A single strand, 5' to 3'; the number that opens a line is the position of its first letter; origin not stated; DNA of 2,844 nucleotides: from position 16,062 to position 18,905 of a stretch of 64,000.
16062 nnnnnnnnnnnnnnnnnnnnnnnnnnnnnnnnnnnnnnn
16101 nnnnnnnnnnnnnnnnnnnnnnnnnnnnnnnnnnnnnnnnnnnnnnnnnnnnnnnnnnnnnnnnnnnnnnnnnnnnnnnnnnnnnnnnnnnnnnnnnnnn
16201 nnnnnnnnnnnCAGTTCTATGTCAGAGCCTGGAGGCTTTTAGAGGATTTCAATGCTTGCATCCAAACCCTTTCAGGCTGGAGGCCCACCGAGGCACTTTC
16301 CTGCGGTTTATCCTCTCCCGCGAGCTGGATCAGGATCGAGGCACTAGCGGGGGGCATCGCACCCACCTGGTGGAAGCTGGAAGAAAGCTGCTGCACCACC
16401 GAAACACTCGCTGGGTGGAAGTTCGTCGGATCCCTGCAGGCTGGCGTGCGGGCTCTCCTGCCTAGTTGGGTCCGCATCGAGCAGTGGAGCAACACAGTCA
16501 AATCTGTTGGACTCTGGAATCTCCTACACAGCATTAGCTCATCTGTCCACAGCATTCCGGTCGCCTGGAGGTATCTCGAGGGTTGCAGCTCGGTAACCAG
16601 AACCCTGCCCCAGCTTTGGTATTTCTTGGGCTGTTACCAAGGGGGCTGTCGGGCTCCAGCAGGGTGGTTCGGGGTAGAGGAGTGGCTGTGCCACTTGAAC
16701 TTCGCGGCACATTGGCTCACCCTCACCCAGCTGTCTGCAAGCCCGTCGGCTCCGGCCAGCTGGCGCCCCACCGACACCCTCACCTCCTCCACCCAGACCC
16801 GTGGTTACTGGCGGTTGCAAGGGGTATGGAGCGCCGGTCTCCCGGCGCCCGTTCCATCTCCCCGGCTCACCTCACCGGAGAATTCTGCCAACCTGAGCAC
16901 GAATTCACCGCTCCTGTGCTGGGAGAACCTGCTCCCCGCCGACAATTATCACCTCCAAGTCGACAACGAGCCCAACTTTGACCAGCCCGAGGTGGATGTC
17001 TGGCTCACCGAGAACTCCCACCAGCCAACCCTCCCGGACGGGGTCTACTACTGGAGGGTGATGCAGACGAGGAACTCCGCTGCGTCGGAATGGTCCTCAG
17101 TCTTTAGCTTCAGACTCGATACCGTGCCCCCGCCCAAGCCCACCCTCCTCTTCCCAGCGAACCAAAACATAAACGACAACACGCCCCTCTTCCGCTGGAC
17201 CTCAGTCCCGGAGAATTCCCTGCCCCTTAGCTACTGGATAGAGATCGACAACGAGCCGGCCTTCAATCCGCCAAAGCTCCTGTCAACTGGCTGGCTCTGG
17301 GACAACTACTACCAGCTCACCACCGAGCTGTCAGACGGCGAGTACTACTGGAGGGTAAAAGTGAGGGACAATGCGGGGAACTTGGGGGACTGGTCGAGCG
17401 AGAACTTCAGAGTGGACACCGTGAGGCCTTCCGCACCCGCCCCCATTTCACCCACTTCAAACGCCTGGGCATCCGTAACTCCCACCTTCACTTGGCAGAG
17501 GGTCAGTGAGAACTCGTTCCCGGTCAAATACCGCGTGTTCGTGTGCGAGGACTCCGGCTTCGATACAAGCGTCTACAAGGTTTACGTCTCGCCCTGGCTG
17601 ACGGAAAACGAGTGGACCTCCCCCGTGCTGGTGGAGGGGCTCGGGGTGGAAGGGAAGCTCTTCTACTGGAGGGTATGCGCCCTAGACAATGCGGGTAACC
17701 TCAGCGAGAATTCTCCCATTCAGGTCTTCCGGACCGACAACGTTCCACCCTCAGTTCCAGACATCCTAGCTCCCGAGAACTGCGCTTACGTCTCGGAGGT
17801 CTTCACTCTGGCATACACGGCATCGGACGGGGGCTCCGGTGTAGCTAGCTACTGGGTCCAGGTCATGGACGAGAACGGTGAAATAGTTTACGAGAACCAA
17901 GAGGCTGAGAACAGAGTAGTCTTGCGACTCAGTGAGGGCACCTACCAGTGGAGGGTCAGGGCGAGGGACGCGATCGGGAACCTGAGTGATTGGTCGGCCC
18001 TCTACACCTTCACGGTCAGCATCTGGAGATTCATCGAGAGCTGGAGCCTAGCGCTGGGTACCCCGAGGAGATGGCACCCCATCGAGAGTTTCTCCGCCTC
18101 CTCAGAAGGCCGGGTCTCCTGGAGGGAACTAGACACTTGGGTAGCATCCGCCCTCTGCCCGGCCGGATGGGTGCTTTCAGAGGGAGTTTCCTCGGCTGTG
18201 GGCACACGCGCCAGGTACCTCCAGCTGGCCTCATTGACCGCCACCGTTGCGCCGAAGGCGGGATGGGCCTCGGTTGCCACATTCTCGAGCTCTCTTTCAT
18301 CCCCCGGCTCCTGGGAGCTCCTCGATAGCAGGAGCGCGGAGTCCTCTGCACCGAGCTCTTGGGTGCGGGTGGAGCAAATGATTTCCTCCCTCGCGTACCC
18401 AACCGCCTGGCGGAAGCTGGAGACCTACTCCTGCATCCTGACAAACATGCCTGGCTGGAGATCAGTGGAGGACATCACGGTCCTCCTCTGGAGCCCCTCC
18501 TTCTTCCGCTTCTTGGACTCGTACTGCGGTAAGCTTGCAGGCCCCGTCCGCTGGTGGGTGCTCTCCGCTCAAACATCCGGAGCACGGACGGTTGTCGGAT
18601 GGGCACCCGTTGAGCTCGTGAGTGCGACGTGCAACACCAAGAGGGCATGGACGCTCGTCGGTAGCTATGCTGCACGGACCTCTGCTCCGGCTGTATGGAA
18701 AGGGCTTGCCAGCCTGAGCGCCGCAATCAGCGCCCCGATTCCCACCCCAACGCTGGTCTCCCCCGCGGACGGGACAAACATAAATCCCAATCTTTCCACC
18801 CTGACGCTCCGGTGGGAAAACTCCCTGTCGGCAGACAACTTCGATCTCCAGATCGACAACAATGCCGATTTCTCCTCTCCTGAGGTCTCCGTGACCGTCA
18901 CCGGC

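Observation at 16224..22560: Trp-periodic repeat blocks (W-[RK]-x-[LV]-[ED] every about 21 aa), possibly a beta-solenoid of unknown family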

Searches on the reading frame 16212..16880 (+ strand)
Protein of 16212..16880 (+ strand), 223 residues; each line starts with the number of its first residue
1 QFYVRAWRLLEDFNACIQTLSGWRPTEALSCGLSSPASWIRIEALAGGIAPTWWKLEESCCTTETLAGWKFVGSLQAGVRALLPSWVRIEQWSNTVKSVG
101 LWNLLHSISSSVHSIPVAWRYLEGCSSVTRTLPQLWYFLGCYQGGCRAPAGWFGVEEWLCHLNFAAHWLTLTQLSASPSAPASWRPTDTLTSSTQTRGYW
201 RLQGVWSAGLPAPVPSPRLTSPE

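Call 31: search_protein_families(library=pfam, proteins=[window:16212-16880:+], max_evalue=10)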
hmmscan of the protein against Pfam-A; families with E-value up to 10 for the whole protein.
window:16212-16880:+ (223 aa): 0 families

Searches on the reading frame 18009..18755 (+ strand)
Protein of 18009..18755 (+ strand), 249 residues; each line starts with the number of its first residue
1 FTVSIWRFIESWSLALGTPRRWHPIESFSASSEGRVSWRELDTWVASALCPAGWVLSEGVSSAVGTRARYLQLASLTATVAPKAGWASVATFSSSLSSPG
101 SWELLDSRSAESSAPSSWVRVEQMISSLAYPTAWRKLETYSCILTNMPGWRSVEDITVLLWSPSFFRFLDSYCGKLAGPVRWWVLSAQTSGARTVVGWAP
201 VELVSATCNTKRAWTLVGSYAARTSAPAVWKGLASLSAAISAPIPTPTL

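Call 9: find_homologous_proteins(query=window:18009-18749:+, max_evalue=0.01)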
Query window:18009-18749:+: 743 candidates shared short words with the query, none scored E <= 0.01.

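Call 25: predict_structure(alignment_id=A1)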
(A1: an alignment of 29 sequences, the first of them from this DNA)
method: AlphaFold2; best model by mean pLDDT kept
length: 248 residues; sequences in the alignment: 29
mean_pLDDT: 70.1   pTM: 0.53
mean pLDDT of the five models: 70.1, 66.8, 63.1, 62.0, 23.8
residues with pLDDT >= 90: 0; 70-90: 128; 50-70: 118; < 50: 2
segments of 3 or more residues with pLDDT < 50: none
pLDDT, mean of each block of 10 residues (from residue 1): 63 64 70 65 64 62 62 69 67 70 73 69 70 67 64 77 78 78 79 67 76 78 75 80 64
secondary structure, 60 per line:
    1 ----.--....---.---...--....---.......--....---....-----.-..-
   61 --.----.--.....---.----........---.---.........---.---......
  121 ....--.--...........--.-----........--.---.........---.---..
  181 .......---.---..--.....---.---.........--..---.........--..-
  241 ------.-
elements in order: E8-11 E19-21 E24-27 E31-37 E40-43 E47-50 E71-75 E84-91 E99-107 E115-124 E130-140 E149-156 E163-171 E179-187 E199-203 E211-219 E227-235

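Call 27: fold_search(model_id=the predicted structure, library=pdb)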
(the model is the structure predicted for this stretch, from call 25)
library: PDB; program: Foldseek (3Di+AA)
matches with E <= 10: 54; with E <= 0.001: 0
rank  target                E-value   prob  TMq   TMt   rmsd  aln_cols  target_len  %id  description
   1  1hv9_B                5.4e-01  0.05  0.13  0.10  13.7       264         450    9  STRUCTURE OF E. COLI GLMU: ANALYSIS OF PYROPHOSPHORYLASE AND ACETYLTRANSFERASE ACTIVE SITES (released 2001-02-21)
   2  4ac3                  1.2e+00  0.03  0.14  0.10  12.5       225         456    7  S.pneumoniae GlmU in complex with an antibacterial inhibitor (released 2012-02-15)
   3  2pig_A                1.3e+00  0.08  0.22  0.20  11.7       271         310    7  Crystal structure of ydcK from Salmonella cholerae at 2.38 A resolution. Northeast Structural Genomics target SCR6 (released 2007-04-24)
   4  4wa0                  1.5e+00  0.02  0.15  0.12  28.7       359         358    6  The structure of a possible adhesin C-terminal domain from Caldicellulosiruptor kronotskyensis (released 2015-03-04)
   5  5uyt_B                1.9e+00  0.06  0.26  0.19  15.2       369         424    7  Crystal structure of ice binding protein from an Antarctic bacterium Flavobacteriaceae (released 2017-10-25)
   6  3spt                  2.0e+00  0.01  0.09  0.08  14.6       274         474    9  Crystal structure of GlmU from Mycobacterium tuberculosis in complex with ACETYL COENZYME A and URIDINE-DIPHOSPHATE-N-AC (released 2012-08-08)
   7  4e79_A                2.1e+00  0.06  0.17  0.14  11.7       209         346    9  Structure of LpxD from Acinetobacter baumannii at 2.66A resolution (P4322 form) (released 2013-01-16)
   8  2pig_B                2.5e+00  0.06  0.22  0.19  11.9       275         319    6  Crystal structure of ydcK from Salmonella cholerae at 2.38 A resolution. Northeast Structural Genomics target SCR6 (released 2007-04-24)
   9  4e79_C                2.7e+00  0.04  0.18  0.15  11.9       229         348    8  Structure of LpxD from Acinetobacter baumannii at 2.66A resolution (P4322 form) (released 2013-01-16)
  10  7ojw_A                2.7e+00  0.02  0.14  0.14  11.5       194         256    4  Crystal structure of Pseudomonas aeruginosa LpxA in complex with compound 93 (released 2021-10-13)
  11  9dqf                  3.0e+00  0.02  0.15  0.11  11.9       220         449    8  Crystal structure of bifunctional GlmU from Staphylococcus aureus NCTC 8325 complexed with acetyl CoA and citrate (released 2025-05-14)
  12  4g8a_A                3.6e+00  0.03  0.21  0.12  14.5       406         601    7  Crystal structure of human TLR4 polymorphic variant D299G and T399I in complex with MD-2 and LPS (released 2012-10-17)
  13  5vmk_A                4.0e+00  0.01  0.13  0.10  12.3       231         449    7  Crystal structure of a bifunctional GlmU UDP-N-acetylglucosamine diphosphorylase/glucosamine-1- phosphate N-acetyltran (released 2017-05-24)
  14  7o9q_A                4.3e+00  0.02  0.17  0.15  13.8       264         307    8  Crystal structure of the Awp1 (adhesin-like wall protein 1) A-domain from Candida glabrata (released 2021-12-15)
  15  2qv3                  4.3e+00  0.02  0.18  0.13  13.4       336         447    8  Crystal Structure of the Helicobacter pylori Vacuolating Toxin p55 Domain (released 2007-10-23)
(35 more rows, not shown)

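Call 31: search_protein_families(library=pfam, proteins=[window:18009-18755:+], max_evalue=10)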
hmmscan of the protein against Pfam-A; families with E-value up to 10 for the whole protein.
window:18009-18755:+ (249 aa): 1 family
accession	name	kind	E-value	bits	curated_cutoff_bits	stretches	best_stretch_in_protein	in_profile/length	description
PF02285.20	COX8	-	0.5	10.8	24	1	45-57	23-35/43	Cytochrome oxidase c subunit VIII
